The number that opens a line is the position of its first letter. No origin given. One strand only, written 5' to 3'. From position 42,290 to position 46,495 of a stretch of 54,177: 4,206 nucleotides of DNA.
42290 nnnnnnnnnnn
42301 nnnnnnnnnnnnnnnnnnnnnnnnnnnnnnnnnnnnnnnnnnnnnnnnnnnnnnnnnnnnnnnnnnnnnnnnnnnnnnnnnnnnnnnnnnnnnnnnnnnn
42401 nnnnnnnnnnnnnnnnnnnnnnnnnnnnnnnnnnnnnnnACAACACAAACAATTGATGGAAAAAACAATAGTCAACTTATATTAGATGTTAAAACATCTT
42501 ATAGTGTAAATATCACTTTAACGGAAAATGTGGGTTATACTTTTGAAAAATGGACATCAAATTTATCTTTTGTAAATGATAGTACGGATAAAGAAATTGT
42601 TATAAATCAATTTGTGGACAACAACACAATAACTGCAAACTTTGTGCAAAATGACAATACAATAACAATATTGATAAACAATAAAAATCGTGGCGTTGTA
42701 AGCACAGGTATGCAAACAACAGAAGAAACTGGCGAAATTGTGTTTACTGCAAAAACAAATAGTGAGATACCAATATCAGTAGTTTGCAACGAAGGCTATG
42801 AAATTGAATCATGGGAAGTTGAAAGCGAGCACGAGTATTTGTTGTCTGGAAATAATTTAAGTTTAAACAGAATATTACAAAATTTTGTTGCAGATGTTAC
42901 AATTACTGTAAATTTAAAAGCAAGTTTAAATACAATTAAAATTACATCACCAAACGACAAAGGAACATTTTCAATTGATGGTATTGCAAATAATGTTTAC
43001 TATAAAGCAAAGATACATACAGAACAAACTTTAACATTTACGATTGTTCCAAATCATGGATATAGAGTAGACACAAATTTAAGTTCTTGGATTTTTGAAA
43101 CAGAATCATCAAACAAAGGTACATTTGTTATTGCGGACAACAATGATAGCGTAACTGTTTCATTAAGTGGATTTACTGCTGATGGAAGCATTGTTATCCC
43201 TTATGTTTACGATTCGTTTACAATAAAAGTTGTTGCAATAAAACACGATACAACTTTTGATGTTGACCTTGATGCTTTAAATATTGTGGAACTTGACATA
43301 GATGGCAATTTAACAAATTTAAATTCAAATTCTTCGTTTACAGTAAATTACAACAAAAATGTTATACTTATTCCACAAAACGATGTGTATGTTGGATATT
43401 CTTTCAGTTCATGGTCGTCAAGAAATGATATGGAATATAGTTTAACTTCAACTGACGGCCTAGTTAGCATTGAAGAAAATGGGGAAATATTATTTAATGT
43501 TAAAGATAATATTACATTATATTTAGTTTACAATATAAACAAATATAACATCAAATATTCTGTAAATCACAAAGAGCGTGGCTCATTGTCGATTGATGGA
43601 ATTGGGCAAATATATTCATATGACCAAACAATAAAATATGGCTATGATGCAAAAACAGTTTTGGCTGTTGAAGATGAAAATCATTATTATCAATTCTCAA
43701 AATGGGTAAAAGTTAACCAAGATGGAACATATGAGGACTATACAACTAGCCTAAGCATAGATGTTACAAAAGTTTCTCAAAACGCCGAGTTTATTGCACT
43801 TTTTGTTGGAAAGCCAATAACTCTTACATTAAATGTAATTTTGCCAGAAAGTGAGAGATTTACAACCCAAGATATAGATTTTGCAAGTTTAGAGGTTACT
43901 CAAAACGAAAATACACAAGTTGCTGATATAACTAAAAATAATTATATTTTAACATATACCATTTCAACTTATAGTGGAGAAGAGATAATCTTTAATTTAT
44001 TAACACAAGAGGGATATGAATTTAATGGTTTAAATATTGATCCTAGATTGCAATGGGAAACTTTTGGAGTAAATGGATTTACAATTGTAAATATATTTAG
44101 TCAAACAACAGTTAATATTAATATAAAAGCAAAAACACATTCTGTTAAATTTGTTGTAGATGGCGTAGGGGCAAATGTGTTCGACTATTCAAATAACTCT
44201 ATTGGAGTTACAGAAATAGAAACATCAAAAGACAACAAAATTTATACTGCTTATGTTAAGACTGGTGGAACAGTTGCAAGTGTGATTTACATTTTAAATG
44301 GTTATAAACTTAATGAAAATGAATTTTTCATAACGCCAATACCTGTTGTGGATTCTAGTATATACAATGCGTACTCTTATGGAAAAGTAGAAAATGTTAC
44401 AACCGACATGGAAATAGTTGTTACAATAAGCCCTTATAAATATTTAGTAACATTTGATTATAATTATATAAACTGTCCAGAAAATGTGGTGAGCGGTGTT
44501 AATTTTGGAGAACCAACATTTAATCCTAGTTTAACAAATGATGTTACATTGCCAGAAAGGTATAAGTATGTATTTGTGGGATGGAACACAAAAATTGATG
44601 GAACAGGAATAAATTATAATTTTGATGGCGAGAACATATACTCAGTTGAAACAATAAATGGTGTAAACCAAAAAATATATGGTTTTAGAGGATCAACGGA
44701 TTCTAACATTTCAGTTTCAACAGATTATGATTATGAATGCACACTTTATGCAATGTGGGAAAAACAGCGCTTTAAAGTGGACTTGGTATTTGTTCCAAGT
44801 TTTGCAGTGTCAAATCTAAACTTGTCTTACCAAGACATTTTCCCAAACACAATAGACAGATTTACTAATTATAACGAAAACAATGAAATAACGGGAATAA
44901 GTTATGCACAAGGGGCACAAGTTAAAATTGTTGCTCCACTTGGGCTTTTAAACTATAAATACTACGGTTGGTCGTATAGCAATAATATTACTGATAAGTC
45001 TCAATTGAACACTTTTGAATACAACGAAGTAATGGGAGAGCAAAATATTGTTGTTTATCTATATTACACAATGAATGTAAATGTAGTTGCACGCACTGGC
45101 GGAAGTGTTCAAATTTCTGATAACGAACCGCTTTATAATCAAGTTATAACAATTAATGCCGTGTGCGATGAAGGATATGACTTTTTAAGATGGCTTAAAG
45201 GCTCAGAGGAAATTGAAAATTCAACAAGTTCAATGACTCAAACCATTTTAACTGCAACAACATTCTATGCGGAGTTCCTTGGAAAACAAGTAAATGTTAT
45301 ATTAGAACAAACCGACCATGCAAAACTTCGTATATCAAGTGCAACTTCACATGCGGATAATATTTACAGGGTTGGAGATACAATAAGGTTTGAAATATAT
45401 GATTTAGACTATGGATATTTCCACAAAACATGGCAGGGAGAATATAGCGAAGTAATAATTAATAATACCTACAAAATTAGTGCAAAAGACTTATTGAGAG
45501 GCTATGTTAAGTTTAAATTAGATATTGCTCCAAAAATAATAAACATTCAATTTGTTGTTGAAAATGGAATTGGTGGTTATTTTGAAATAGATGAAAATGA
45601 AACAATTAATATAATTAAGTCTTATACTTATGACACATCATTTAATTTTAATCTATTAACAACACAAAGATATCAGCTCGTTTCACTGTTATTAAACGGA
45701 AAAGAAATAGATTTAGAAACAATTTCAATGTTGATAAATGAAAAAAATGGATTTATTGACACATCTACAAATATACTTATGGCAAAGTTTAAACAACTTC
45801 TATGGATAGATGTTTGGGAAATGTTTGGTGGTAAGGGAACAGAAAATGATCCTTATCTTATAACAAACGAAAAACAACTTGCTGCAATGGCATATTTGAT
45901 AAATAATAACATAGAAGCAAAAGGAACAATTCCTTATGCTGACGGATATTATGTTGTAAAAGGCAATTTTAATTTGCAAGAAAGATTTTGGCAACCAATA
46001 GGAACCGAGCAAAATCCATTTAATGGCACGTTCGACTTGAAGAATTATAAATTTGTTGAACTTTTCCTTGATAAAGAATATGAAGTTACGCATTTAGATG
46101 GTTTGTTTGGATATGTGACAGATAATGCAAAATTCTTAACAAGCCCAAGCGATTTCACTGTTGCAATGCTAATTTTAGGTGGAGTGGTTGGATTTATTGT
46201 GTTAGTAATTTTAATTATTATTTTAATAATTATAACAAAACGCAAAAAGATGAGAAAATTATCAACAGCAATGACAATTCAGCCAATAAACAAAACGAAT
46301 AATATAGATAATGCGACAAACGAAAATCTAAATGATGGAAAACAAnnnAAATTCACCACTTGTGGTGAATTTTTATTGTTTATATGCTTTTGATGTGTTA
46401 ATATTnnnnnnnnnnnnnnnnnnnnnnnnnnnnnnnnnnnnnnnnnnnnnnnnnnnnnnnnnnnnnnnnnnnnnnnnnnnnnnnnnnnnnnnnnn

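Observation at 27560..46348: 6262-aa surface protein with mirror-like architecture and hydrophobic anchors at both ends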

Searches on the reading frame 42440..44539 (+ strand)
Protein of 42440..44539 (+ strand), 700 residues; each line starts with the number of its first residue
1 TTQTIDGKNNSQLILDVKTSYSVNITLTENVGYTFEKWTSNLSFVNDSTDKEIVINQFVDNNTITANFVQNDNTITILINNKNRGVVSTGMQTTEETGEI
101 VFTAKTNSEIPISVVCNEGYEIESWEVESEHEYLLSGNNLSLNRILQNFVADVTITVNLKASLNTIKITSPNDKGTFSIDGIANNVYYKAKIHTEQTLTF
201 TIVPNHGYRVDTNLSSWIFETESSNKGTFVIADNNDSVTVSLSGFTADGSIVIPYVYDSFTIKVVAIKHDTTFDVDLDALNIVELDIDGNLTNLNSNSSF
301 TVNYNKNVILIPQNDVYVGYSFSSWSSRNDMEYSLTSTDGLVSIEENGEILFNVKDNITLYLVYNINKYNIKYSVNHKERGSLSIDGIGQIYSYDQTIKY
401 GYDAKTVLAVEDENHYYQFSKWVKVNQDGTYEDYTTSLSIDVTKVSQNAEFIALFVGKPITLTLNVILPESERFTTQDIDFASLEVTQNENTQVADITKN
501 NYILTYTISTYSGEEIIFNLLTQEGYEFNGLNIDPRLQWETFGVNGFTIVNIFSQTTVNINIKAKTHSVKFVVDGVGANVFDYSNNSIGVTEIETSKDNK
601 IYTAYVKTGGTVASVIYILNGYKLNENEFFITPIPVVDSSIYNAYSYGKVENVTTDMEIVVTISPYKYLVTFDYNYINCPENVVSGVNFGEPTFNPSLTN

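Call 7: search_protein_families(library=pfam, proteins=[window:42440-44539:+], max_evalue=1)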
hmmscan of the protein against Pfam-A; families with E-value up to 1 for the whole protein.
window:42440-44539:+ (700 aa): 3 families
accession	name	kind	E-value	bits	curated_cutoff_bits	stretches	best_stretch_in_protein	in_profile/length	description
PF18998.6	Flg_new_2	-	9.7e-09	35.5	23.6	1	22-71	24-72/73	Divergent InlB B-repeat domain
PF16760.10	CBM53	-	0.003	18.2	27.6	1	301-334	2-33/57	Starch/carbohydrate-binding module (family 53)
PF16561.11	AMPK1_CBM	-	0.055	14.1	26.8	0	555-575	35-55/85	Glycogen recognition site of AMP-activated protein kinase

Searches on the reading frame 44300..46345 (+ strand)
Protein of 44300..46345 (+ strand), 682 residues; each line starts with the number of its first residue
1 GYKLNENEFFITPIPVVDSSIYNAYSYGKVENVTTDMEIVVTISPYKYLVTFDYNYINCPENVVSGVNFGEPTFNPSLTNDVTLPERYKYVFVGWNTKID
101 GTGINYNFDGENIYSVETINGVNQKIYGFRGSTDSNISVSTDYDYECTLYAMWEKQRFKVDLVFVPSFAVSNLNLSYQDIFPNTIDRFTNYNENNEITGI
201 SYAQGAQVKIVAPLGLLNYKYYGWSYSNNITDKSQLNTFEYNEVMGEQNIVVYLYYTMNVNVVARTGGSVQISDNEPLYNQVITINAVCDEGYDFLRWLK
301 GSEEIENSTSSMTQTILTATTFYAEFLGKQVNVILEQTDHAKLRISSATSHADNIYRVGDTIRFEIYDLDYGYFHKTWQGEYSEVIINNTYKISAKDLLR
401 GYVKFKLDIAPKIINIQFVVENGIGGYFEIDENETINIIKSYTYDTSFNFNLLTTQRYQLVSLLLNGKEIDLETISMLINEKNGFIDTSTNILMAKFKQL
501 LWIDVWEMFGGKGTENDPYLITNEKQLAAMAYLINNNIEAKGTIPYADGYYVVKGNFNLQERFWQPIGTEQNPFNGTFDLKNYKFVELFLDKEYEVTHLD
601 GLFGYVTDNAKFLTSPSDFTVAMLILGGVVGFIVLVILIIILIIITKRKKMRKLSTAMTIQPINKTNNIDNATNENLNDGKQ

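Call 7: search_protein_families(library=pfam, proteins=[window:44300-46345:+], max_evalue=1)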
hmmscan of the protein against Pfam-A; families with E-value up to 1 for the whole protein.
window:44300-46345:+ (682 aa): 6 families
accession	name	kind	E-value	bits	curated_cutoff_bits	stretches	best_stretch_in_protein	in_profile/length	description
PF18998.6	Flg_new_2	-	2.3e-09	37.5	23.6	1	259-326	2-69/73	Divergent InlB B-repeat domain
PF09479.16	Flg_new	-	0.00021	21.8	27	2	48-110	1-52/65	Listeria-Bacteroides repeat domain (List_Bact_rpt)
PF06143.16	Baculo_11_kDa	-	0.00062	19.8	28.4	1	596-655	16-69/84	Baculovirus 11 kDa family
PF15820.10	ECSCR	-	0.022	15.1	27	1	608-654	6-54/104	Endothelial cell-specific chemotaxis regulator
PF01034.25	Syndecan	-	0.39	11.2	25.2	0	621-649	9-37/64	Syndecan domain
PF21314.2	TM_ErbB1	-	0.67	10.2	27.1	0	625-653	1-30/36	Epidermal growth factor receptor transmembrane-juxtamembrane segment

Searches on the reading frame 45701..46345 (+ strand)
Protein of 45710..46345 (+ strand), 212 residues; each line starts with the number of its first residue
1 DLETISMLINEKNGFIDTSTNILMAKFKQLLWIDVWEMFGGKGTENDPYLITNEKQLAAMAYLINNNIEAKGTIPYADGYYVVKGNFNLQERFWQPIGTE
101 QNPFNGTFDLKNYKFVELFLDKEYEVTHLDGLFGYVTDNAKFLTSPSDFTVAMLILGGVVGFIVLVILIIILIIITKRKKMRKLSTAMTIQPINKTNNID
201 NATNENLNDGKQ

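Call 28: search_protein_representatives(protein=window:45710-46345:+)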
Query: 212 residues. Proteins with E-value up to 0.001 (for the whole library): 4570; up to 1e-10: 912; up to 1e-30: 57. The best 150 are listed.
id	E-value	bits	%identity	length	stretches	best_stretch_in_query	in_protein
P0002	1.0e-107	375.0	70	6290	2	1-209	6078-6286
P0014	1.3e-84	299.5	64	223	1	6-202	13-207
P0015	2.4e-82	292.2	55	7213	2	2-199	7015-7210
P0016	1.5e-81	289.6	57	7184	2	1-191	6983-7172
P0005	1.3e-78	280.0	56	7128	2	1-191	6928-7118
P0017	1.3e-68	247.3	56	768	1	6-192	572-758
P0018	6.3e-67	241.8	40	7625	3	4-200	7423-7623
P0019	1.1e-66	241.1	49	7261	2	7-192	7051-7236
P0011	6.5e-63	228.7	49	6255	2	2-192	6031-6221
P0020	3.4e-58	213.3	34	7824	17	38-140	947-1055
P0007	1.0e-56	208.5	45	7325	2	4-189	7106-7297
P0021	2.2e-55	204.1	45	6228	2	4-190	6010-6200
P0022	1.5e-53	198.1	50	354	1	2-190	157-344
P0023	1.9e-52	194.6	49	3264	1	1-188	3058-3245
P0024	1.8e-50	188.1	45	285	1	6-202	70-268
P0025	2.8e-49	184.2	41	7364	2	16-188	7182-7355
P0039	1.9e-37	145.5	40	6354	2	25-184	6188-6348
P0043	2.8e-36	141.7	38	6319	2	8-205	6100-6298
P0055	1.7e-32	129.4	38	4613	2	26-184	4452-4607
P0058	2.8e-32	128.7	36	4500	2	25-185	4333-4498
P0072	2.7e-30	122.2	31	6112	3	11-183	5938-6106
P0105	4.0e-27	111.8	30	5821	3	22-183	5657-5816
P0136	1.1e-25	107.1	37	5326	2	23-185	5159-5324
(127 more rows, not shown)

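Call 35: find_related_loci(query=A2, collection=genome_contigs, flank=3000)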
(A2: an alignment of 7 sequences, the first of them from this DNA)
Query A2 (215 aa) in genome_contigs; peptide patterns used: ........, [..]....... (x = any residue, [..] = any of these).
50 stretches matched a pattern; 12 encode a relative of the query (tblastn E <= 1e-3); 12 distinct loci.
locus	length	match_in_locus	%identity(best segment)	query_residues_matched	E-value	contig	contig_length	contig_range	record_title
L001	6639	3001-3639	80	3-215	3e-109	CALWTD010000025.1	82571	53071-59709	MAG: uncultured Clostridia bacterium isolate E10__bin279 genome assembly, contig: E10__k127_1417452, whole genome shotgu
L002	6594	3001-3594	84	1-198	2e-108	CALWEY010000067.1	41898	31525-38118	MAG: uncultured Clostridia bacterium isolate E02__bin162 genome assembly, contig: E02__k127_85222, whole genome shotgun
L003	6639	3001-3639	77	3-215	8e-105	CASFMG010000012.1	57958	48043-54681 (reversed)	uncultured Christensenella sp. isolate SI.O63.metabat-bins.3 genome assembly, contig: SI.O63.metabat-bins.3.fa_k141_9391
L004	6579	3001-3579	65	6-198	3e-82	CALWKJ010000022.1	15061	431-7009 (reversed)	MAG: uncultured Clostridia bacterium isolate BRZ_BV__bin68 genome assembly, contig: BRZ_BV__NODE_3756_length_15061_cov_4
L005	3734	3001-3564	68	3-190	5e-77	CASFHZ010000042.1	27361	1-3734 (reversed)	uncultured Christensenella sp. isolate SI.B35.metabat-bins.175 genome assembly, contig: SI.B35.metabat-bins.175.fa_k141_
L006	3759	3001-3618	50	3-204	3e-64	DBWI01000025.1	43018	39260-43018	MAG TPA_asm: Christensenella sp. UBA1242 UBA1242_contig_54970, whole genome shotgun sequence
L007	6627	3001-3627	52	1-211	2e-63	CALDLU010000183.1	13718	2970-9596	MAG TPA_asm: uncultured Clostridia bacterium isolate SRR1747028_bin.21_CONCOCT_v1.1_MAG genome assembly, contig: ERZ8082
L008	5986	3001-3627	52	1-211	1e-63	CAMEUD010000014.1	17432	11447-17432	MAG: uncultured Clostridia bacterium isolate SRR11489789_bin.108_metaWRAP_v1.3_MAG genome assembly, contig: ERZ11466733.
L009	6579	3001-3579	55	1-193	8e-62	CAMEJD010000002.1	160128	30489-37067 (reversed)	MAG: uncultured Clostridia bacterium isolate SRR15057924_bin.10_metaWRAP_v1.3_MAG genome assembly, contig: ERZ10407652.1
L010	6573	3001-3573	53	3-193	5e-61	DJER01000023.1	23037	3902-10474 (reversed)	MAG TPA_asm: Christensenella sp. UBA5893 UBA5893_contig_6714, whole genome shotgun sequence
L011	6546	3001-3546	58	12-193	2e-60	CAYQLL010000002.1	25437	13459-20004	MAG TPA_asm: uncultured Christensenella sp. isolate binchicken_co354_243 genome assembly, contig: NODE_1848_length_25437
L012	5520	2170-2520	32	52-168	1e-9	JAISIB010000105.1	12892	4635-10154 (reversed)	MAG: Prevotellaceae bacterium isolate Hm464_bin4 k119_572959, whole genome shotgun sequence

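Call 46: predict_structure(alignment_id=A1)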
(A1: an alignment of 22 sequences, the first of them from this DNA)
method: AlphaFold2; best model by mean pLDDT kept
length: 215 residues; sequences in the alignment: 22
mean_pLDDT: 86.5   pTM: 0.66
mean pLDDT of the five models: 86.5, 84.4, 82.0, 81.9, 80.8
residues with pLDDT >= 90: 136; 70-90: 47; 50-70: 11; < 50: 21
segments of 3 or more residues with pLDDT < 50: 194-201, 203-215
pLDDT, mean of each block of 10 residues (from residue 1): 73 85 80 92 96 98 98 92 97 96 98 95 95 97 92 88 97 95 79 50 48 41
secondary structure, 60 per line:
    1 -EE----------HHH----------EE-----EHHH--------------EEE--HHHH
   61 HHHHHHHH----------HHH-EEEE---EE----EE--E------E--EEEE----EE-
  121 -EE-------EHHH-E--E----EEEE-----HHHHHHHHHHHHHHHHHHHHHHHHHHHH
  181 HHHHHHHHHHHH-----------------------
elements in order: E52-54 H57-68 E83-86 E110-113 E144-147 H153-192

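Call 49: fold_search(model_id=the predicted structure, library=pdb)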
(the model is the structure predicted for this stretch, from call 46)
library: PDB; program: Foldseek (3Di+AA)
matches with E <= 10: 19; with E <= 0.001: 0
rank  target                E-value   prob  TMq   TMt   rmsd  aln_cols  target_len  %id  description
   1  4krl_A                4.6e+00  0.03  0.18  0.19   8.4       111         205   15  Nanobody/VHH domain 7D12 in complex with domain III of the extracellular region of EGFR, pH 6.0 (released 2013-08-28)
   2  4oki_B                4.6e+00  0.01  0.12  0.14  14.8       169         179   10  X-ray structure of the nucleotide-binding subdomain of the enoylreductase domain of PpsC from Mycobacterium tuberculos (released 2015-08-05)
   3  1mox_B                4.6e+00  0.01  0.11  0.06  14.9       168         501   14  Crystal Structure of Human Epidermal Growth Factor Receptor (residues 1-501) in complex with TGF-alpha (released 2003-09-10)
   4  7lfs_B                5.2e+00  0.01  0.13  0.08  13.0       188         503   11  Crystal structure of the epidermal growth factor receptor extracellular region with A265V mutation in complex with epi (released 2021-11-17)
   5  1ivo_A                6.2e+00  0.02  0.15  0.07  12.7       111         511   11  Crystal Structure of the Complex of Human Epidermal Growth Factor and Receptor Extracellular Domains. (released 2002-10-16)
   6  3ltf_C                6.2e+00  0.01  0.11  0.05  14.0       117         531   12  Crystal Structure of the Drosophila Epidermal Growth Factor Receptor ectodomain in complex with Spitz (released 2010-08-25)
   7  7len_B                7.0e+00  0.01  0.13  0.07  15.1       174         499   13  Crystal structure of the epidermal growth factor receptor extracellular region with R84K mutation in complex with epir (released 2021-11-17)
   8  1uko_A                7.4e+00  0.01  0.09  0.06  12.3       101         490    8  Crystal structure of soybean beta-amylase mutant substituted at surface region (released 2004-02-10)
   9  3zgv_B                7.9e+00  0.01  0.11  0.09  11.7        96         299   14  Structure of human SIRT2 in complex with ADP-ribose (released 2013-03-13)
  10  6h0c                  7.9e+00  0.01  0.10  0.07  12.0       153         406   15  Flv1 flavodiiron core from Synechocystis sp. PCC6803 (released 2019-01-30)
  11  8v6q_B                8.3e+00  0.01  0.12  0.13  11.8       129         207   10  Crystal structure of EcThsA in ligand-free state (released 2024-06-12)
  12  2vxm_A                8.3e+00  0.01  0.12  0.10  15.9       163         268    9  Screening a Limited Structure-based Library Identifies UDP-GalNAc- Specific Mutants of alpha-1,3 Galactosyltransferase (released 2008-09-23)
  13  8ukw_B                8.8e+00  0.02  0.18  0.14   8.3       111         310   14  Crystal structure the extracellular region of the epidermal growth factor receptor variant III (EGFRvIII) at pH 5.0 (released 2024-06-12)
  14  9e0o_A                9.4e+00  0.01  0.08  0.03  15.1        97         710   12  CryoEM structure of inducible Lysine decarboxylase from Hafnia alvei L-hydrazino-Lysine analog at 2.04 Angstrom resolu (released 2025-06-04)
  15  7oik_A                9.4e+00  0.01  0.11  0.01  11.8       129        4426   10  Mouse RNF213:UBE2L3 transthiolation intermediate, chemically stabilized (released 2022-06-01)
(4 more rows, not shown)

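Call 51: search_solved_structures(query=A1, max_evalue=1, show_alignments=2)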
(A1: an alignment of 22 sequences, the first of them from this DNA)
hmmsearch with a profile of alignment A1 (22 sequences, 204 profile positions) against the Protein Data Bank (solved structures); distinct sequences matched with E-value up to 1: 11.
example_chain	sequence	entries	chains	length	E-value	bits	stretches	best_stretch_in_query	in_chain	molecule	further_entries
6j8g_C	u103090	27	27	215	0.084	15.6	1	160-200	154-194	Sodium channel subunit beta-2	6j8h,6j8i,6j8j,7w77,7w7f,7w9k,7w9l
8xmn_C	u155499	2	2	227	0.092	15.5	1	160-200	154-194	Sodium channel subunit beta-2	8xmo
3n6z_A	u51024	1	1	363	0.15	14.8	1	53-82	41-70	putative immunoglobulin A1 protease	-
9c3c_B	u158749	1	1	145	0.36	13.5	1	158-194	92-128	Beta-dystroglycan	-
7dtd_B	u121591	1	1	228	0.39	13.5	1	159-198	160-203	Sodium channel subunit beta-4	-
2jwa_A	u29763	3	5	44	0.4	13.4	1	166-196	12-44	Receptor tyrosine-protein kinase erbB-2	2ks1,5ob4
2n2a_A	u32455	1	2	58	0.48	13.1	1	166-198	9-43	Receptor tyrosine-protein kinase erbB-2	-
2l6w_A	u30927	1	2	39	0.57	12.9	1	164-194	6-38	Beta-type platelet-derived growth factor receptor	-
6ith_A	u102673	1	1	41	0.7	12.6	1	158-193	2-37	Syndecan-2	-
8y32_A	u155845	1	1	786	0.88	12.3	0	163-198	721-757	Angiotensin-converting enzyme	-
8xz8_A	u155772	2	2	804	0.93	12.2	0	163-198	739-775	Angiotensin-converting enzyme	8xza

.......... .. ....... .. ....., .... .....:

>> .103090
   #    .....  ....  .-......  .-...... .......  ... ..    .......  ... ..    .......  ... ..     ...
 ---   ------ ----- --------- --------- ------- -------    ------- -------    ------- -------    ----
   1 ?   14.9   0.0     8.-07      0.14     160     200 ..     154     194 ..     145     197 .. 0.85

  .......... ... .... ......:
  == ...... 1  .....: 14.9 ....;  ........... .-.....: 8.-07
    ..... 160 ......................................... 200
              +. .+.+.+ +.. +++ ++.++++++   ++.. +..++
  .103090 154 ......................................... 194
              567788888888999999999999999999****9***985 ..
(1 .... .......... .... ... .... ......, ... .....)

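Call 72: list_cluster_members(proteins=[P0039, P0055, P0058, P0043, P0025, P0072, P0105, P0136, P0002, P0011])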
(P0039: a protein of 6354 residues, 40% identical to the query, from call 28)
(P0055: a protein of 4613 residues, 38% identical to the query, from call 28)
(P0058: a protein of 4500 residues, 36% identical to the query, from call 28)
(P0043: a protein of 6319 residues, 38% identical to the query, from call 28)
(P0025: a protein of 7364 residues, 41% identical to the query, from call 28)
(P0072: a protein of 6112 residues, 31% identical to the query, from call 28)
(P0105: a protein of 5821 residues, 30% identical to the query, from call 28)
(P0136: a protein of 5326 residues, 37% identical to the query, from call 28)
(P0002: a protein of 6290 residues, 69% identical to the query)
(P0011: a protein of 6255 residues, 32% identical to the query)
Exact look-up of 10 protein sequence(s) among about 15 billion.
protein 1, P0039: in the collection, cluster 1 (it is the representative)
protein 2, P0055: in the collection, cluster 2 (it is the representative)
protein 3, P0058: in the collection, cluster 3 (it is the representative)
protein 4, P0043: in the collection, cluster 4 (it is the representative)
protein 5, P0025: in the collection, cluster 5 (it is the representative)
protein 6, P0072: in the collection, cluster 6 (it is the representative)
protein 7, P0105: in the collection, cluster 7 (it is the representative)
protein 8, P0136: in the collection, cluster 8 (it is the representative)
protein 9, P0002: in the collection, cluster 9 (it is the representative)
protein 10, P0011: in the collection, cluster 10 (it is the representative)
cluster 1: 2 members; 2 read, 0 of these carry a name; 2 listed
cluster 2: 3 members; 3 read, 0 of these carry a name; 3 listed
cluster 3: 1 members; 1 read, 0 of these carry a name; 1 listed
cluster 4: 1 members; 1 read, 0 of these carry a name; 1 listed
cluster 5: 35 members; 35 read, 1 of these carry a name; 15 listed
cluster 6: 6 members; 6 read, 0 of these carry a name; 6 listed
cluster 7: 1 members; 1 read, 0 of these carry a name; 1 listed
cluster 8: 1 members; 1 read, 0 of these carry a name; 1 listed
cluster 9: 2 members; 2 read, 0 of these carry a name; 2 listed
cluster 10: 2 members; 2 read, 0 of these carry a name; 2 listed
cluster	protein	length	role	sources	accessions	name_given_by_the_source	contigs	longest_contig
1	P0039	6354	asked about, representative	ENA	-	-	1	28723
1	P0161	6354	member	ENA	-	-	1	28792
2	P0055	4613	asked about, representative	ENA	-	-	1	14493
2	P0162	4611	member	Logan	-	-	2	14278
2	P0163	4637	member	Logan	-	-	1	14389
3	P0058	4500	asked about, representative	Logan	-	-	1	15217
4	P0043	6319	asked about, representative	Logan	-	-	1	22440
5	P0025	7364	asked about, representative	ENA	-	-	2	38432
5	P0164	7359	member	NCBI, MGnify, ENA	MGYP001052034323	FL=1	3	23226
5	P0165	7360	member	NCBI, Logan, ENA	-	-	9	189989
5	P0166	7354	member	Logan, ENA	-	-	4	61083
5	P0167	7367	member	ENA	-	-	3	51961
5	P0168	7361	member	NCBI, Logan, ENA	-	-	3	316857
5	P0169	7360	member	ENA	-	-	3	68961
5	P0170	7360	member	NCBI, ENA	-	-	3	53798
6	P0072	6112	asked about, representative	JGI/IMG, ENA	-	-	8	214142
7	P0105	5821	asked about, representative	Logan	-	-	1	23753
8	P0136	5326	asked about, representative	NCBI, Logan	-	-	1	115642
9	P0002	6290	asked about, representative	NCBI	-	-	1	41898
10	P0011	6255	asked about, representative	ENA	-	-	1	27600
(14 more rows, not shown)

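Call 83: find_encoding_contigs(protein=P0055, flank=6000, max_places=3)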
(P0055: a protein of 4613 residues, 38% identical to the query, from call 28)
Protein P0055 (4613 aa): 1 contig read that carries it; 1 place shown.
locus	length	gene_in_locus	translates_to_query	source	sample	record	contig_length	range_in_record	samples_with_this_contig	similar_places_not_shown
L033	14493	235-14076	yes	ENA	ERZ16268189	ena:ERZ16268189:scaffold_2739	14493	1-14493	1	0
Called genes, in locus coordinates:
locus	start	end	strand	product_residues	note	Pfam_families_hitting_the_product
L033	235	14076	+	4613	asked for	PF18998:Flg_new_2 (faint), PF09479:Flg_new (weak)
